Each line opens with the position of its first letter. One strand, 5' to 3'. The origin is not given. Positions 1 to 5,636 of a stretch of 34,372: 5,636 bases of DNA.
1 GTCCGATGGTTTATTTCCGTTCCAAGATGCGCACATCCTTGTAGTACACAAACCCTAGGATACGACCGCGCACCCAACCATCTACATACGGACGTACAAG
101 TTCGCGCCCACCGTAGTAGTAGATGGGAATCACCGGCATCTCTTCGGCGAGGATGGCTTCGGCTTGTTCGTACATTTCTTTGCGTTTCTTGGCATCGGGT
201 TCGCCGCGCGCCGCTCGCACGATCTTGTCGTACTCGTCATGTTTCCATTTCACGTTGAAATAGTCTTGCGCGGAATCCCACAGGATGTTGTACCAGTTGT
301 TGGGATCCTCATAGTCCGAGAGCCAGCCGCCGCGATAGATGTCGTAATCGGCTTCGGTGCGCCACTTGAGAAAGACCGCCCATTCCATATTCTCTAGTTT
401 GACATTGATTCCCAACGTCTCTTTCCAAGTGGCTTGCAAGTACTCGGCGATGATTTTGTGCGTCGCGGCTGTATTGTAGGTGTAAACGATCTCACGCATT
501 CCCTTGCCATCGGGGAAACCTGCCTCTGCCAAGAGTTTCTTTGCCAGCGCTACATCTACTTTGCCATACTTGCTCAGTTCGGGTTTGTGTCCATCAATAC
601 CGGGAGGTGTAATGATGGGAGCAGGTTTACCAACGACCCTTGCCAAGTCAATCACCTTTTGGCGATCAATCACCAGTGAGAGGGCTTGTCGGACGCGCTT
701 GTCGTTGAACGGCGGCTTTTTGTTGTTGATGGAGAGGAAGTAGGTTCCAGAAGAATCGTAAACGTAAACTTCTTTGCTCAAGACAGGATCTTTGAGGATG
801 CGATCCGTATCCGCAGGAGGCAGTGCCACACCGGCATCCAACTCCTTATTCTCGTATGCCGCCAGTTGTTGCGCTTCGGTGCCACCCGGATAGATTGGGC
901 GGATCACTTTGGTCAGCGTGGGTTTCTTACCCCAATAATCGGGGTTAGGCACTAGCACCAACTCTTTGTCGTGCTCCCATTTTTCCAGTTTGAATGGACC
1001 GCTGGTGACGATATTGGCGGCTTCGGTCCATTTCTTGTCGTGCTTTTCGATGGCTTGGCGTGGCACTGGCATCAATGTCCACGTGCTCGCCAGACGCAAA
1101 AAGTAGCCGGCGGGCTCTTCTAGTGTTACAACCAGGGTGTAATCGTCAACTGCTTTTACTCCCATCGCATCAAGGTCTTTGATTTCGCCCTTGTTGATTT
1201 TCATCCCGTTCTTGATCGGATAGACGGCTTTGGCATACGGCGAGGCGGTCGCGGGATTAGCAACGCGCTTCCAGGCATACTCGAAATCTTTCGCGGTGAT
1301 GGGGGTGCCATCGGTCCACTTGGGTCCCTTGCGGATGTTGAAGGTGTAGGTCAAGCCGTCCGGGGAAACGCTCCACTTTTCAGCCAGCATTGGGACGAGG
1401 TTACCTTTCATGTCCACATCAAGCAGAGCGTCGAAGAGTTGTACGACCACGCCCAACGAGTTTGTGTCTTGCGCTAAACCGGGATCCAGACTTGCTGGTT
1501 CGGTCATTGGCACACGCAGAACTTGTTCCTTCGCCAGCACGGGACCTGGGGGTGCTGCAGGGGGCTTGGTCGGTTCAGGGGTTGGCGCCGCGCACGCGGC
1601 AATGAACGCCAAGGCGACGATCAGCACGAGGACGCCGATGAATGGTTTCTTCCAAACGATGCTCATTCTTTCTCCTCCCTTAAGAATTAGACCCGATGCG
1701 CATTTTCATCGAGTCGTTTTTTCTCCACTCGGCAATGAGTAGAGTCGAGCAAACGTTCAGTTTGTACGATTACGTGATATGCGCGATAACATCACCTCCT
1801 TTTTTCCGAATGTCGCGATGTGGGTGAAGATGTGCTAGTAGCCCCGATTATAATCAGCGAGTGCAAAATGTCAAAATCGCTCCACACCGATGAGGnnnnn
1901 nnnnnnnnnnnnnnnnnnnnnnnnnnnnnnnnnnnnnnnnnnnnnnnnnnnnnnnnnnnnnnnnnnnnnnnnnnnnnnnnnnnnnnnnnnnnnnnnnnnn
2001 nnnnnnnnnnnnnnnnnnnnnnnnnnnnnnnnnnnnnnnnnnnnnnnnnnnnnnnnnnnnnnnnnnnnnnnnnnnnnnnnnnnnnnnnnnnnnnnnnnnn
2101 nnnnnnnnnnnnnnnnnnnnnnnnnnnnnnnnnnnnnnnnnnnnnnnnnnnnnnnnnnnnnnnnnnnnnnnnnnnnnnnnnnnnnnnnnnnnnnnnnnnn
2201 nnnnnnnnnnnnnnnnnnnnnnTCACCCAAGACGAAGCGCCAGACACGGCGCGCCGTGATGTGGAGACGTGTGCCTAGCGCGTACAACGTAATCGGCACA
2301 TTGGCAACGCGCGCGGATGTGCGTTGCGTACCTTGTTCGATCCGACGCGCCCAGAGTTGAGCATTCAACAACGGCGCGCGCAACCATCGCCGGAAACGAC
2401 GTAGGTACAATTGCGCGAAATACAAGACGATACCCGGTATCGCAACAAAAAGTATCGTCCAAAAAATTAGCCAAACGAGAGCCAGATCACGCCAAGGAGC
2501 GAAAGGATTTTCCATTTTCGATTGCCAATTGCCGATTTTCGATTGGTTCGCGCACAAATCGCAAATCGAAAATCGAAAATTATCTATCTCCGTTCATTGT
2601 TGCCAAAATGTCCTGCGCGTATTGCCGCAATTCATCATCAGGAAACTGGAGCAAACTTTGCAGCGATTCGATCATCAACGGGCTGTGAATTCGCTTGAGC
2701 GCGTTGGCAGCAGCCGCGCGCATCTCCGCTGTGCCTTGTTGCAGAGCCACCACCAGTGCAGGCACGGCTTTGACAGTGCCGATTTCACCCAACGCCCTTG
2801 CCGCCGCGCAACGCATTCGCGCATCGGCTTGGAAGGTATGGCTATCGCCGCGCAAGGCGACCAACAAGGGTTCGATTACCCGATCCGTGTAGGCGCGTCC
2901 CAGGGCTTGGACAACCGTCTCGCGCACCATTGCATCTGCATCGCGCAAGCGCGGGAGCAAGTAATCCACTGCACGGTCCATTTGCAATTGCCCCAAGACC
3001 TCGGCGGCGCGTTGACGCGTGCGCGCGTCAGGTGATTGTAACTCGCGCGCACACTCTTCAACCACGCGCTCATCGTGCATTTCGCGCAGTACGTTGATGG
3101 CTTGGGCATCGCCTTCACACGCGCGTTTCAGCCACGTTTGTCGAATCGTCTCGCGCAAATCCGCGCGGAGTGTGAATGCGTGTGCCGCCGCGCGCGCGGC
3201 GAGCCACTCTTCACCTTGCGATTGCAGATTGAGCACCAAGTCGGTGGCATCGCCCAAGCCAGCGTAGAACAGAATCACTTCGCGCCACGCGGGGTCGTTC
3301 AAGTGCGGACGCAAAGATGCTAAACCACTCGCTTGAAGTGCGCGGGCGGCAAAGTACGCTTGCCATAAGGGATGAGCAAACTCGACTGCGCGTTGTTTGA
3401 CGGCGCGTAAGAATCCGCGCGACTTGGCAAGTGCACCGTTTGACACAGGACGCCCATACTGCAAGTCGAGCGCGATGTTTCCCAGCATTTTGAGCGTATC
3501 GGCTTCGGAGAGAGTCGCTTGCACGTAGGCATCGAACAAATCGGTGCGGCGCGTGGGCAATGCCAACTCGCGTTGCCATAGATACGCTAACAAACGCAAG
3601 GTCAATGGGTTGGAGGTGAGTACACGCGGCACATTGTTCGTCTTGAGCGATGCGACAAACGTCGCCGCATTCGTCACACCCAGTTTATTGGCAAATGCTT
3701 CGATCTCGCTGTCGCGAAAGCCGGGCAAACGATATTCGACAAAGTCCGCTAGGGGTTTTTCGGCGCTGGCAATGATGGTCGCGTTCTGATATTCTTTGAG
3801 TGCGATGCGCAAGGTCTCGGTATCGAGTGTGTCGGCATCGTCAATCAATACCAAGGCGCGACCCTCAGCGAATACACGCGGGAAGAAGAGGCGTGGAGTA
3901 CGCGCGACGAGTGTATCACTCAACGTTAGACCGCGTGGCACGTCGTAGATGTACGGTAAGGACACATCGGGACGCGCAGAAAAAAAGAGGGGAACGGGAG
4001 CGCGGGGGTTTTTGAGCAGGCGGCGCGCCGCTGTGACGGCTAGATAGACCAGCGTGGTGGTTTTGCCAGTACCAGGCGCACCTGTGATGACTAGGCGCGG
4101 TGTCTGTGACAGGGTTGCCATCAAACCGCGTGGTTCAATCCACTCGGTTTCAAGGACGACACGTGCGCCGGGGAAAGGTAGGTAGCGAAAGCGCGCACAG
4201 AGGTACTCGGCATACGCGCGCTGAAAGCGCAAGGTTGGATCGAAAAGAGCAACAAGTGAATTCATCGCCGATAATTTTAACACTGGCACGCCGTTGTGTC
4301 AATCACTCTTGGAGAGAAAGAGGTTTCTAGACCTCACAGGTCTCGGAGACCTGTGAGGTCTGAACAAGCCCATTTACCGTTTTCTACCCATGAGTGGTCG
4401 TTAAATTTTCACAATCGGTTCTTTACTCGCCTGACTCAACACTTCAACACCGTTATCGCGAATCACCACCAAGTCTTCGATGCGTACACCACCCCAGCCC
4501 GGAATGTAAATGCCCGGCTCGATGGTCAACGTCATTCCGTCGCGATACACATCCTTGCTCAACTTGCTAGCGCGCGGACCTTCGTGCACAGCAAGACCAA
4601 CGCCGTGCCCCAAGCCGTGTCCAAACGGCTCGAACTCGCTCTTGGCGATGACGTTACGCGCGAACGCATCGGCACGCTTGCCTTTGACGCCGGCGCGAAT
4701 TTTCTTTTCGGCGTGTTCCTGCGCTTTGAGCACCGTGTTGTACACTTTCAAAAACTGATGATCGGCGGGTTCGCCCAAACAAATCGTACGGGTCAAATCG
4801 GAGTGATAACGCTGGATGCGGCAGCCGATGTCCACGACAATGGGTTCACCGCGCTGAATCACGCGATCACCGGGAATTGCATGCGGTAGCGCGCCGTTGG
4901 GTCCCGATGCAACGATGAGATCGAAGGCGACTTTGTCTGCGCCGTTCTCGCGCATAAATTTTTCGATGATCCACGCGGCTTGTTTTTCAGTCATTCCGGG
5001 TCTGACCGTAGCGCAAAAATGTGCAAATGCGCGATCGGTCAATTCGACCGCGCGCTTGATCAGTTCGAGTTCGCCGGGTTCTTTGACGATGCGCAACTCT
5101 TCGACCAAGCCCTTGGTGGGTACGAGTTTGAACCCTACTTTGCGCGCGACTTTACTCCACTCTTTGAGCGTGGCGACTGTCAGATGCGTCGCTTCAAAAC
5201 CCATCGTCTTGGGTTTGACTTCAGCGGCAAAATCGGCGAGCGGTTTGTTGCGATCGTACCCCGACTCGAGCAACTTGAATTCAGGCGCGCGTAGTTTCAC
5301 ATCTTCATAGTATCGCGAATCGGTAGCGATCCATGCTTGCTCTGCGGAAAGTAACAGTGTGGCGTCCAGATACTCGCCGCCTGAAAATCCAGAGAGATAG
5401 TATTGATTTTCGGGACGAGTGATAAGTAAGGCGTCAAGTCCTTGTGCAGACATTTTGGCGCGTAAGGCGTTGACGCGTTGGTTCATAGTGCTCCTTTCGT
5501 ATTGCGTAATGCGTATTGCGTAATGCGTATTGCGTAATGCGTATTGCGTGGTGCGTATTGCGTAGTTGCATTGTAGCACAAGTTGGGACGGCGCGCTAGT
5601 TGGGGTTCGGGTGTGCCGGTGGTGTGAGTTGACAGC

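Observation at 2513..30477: Locus-specific tandem arrays of degenerate 7-10-mers occupy many of the intergenic gaps (STRR-like)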

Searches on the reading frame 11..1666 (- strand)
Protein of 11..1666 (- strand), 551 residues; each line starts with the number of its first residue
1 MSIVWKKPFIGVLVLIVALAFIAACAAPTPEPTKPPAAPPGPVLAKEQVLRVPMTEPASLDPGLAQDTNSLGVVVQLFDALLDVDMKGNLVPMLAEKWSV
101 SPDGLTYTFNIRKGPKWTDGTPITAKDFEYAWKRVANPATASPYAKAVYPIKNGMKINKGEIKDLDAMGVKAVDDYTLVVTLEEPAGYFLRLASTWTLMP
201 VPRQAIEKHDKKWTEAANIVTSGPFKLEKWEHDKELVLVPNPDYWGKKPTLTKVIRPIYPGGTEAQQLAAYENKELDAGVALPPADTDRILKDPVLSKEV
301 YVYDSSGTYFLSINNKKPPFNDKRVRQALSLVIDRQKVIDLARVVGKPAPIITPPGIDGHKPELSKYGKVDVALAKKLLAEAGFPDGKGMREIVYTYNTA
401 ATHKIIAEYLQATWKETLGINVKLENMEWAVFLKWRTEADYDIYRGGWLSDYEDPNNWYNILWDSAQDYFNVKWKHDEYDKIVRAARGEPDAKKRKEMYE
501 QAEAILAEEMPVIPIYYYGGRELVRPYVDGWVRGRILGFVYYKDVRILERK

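Call 5: search_protein_families(library=pfam, proteins=[window:11-1666:-])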
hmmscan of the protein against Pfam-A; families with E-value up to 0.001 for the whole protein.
window:11-1666:- (551 aa): 1 family
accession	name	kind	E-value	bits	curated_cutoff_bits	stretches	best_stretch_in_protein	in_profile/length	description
PF00496.27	SBP_bac_5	-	2.6e-99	333.2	32.4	1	90-468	2-366/368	Bacterial extracellular solute-binding proteins, family 5 Middle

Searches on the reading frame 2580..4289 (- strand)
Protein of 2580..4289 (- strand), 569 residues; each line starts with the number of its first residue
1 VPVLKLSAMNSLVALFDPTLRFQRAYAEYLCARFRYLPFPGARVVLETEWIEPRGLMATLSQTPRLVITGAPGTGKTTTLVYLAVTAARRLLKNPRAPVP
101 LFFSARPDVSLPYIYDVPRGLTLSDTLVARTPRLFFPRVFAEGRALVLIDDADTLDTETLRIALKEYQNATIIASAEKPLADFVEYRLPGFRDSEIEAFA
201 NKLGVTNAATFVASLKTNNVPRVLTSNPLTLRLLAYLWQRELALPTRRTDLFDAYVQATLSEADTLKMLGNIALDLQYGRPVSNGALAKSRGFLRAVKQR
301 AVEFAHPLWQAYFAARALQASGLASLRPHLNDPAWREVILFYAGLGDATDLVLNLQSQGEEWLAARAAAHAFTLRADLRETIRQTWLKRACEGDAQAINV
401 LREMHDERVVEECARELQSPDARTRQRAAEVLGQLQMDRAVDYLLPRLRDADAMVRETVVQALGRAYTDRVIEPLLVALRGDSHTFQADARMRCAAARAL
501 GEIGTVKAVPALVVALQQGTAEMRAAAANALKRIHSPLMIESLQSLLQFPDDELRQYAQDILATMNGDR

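Call 5: search_protein_families(library=pfam, proteins=[window:2580-4289:-])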
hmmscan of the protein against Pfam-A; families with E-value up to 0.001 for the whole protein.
window:2580-4289:- (569 aa): 5 families
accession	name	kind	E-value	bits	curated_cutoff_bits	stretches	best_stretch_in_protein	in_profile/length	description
PF13646.12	HEAT_2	-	4e-26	91.6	27.7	3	417-485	8-77/88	HEAT repeats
PF03130.22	HEAT_PBS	-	1.7e-12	46.9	20.9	1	493-517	2-26/27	PBS lyase HEAT-like repeat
PF13513.12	HEAT_EZ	-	2.2e-09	38.1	27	1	437-465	26-54/55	HEAT-like repeat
PF02985.28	HEAT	-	3.9e-09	36.3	23.5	0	441-465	2-26/31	HEAT repeat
PF05729.18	NACHT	-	0.00015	22.1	26.7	1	66-158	3-96/167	NACHT domain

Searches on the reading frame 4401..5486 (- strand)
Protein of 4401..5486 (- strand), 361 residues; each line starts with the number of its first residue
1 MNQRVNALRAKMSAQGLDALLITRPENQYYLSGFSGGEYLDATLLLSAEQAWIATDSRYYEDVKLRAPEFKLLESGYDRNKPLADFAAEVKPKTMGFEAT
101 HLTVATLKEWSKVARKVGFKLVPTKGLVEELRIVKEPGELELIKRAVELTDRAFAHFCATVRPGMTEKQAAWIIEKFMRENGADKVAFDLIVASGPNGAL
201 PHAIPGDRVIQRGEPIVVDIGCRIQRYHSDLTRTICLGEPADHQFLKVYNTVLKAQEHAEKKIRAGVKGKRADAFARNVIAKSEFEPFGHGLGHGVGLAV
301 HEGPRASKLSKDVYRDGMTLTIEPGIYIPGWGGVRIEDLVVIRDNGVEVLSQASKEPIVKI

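Call 5: search_protein_families(library=pfam, proteins=[window:4401-5486:-])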
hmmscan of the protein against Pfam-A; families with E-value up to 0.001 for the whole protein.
window:4401-5486:- (361 aa): 2 families
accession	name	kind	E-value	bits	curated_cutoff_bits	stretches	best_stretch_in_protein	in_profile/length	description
PF00557.29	Peptidase_M24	-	1.6e-69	234.3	23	1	141-343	1-207/208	Metallopeptidase family M24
PF01321.24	Creatinase_N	-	5.5e-25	88.8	22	1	4-134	1-128/128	Creatinase/Prolidase N-terminal domain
